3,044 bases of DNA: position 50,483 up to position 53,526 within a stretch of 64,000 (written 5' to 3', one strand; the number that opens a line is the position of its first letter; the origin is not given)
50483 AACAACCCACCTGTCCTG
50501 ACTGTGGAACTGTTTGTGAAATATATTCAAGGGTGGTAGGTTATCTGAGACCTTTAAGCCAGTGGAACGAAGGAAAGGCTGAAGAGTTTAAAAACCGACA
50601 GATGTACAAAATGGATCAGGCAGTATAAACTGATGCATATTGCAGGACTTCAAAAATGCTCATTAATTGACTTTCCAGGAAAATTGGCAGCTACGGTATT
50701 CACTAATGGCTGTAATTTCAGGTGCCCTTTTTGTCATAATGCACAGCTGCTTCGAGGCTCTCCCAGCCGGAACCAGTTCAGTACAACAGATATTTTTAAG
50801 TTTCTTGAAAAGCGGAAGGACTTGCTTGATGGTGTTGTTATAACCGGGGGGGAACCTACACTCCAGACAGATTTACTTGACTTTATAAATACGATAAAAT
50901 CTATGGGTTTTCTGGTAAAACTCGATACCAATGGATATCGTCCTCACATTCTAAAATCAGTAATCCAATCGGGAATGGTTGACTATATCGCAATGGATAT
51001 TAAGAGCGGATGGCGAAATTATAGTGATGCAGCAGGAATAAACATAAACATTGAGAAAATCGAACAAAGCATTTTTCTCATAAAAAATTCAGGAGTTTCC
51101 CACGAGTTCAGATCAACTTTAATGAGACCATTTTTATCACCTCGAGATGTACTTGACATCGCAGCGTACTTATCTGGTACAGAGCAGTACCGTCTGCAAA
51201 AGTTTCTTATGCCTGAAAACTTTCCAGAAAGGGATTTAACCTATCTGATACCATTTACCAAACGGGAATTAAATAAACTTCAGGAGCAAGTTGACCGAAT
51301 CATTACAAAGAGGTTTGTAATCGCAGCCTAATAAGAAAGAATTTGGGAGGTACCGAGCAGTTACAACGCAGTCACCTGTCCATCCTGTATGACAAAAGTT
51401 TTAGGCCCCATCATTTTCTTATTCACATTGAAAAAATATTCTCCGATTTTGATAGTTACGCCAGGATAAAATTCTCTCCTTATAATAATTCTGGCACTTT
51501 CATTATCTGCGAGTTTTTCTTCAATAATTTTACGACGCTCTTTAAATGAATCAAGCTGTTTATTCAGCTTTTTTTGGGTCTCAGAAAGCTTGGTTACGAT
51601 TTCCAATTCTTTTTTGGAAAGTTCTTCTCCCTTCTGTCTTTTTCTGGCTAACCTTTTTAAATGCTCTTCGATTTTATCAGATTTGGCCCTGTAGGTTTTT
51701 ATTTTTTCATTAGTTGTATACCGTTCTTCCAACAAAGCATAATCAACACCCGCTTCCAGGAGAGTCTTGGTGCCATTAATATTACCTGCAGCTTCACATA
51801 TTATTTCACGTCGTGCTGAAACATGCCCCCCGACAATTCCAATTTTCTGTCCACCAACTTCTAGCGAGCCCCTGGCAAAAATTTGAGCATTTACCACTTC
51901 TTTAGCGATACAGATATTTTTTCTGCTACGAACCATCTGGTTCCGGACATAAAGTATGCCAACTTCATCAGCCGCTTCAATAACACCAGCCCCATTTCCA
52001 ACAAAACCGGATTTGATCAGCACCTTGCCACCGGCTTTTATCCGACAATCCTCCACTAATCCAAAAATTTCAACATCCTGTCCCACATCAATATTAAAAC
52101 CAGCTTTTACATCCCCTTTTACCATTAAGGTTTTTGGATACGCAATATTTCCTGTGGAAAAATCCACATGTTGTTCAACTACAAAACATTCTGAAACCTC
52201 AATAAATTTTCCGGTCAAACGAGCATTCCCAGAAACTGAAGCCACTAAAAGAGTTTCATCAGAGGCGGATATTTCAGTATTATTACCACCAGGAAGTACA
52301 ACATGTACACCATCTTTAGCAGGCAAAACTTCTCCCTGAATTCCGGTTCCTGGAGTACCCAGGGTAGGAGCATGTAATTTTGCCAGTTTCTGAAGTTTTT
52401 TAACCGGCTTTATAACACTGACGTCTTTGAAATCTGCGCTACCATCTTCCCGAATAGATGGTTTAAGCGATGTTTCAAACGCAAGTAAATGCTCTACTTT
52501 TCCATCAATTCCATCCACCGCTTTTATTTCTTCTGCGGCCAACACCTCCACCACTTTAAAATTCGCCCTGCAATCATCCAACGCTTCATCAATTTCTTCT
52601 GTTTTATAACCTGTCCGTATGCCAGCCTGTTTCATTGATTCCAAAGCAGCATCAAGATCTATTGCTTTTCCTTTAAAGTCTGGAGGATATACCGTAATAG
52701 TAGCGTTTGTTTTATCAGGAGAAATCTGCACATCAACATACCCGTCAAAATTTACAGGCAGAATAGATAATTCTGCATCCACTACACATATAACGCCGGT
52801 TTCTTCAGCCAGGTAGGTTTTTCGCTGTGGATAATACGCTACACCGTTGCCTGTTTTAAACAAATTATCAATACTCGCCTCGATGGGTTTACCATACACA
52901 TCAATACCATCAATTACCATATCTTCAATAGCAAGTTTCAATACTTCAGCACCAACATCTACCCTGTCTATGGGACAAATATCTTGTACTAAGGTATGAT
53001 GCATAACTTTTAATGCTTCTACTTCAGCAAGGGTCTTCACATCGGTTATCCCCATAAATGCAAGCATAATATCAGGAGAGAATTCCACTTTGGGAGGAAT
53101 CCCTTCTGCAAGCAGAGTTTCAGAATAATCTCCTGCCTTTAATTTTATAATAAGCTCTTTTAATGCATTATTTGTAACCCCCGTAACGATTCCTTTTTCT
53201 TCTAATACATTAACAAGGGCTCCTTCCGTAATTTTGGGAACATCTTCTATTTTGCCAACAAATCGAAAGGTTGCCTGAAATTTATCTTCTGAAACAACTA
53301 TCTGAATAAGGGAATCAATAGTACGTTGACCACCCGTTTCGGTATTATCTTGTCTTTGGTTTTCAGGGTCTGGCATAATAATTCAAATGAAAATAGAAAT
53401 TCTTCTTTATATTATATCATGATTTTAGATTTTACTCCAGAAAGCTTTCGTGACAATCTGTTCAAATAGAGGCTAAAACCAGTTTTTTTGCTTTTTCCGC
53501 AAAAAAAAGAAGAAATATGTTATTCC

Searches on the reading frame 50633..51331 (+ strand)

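Call 12: search_protein_families(library=pfam, proteins=[window:50633-51331:+], max_evalue=0.001)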
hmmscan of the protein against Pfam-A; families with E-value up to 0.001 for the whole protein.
window:50633-51331:+ (232 aa): 2 families
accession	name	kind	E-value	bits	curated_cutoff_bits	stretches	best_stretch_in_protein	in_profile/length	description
PF04055.27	Radical_SAM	-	2.8e-21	76.8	29.5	1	22-175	2-161/166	Radical SAM superfamily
PF13353.11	Fer4_12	-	2.2e-09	38.1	22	1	20-120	8-110/137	4Fe-4S single cluster domain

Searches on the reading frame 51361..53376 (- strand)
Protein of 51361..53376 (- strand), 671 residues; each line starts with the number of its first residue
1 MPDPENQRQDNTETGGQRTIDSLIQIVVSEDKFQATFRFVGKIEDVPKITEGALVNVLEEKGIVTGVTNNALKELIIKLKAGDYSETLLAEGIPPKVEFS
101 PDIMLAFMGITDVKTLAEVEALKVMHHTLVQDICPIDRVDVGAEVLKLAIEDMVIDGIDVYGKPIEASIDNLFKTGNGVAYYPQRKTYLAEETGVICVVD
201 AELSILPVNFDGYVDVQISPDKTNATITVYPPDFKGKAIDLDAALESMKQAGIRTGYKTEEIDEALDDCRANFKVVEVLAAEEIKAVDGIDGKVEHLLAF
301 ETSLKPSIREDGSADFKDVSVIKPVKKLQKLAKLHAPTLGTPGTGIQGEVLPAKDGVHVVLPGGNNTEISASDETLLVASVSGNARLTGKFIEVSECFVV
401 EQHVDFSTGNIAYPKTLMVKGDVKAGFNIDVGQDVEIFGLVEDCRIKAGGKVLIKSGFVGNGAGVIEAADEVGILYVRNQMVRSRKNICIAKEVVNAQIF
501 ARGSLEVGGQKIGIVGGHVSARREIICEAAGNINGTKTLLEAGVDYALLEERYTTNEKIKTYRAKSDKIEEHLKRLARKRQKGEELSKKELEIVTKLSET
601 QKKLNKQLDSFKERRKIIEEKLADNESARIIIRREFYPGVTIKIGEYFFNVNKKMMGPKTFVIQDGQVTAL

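Call 12: search_protein_families(library=pfam, proteins=[window:51361-53376:-], max_evalue=0.001)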
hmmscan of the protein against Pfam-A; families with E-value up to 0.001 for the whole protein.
window:51361-53376:- (671 aa): 2 families
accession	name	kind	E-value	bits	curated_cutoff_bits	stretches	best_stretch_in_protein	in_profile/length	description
PF03961.19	FapA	-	9.5e-55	186.5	31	1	398-668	3-272/272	Flagellar Assembly Protein A beta solenoid domain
PF20250.3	FapA_N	-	2.6e-47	160.9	27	2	214-387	1-175/178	Flagellar Assembly Protein A N-terminal region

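Call 20: find_encoding_contigs(protein=window:51361-53376:-, flank=10000, max_places=6)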
Protein window:51361-53376:- (671 aa): no gene with exactly this product is on record in the collection.
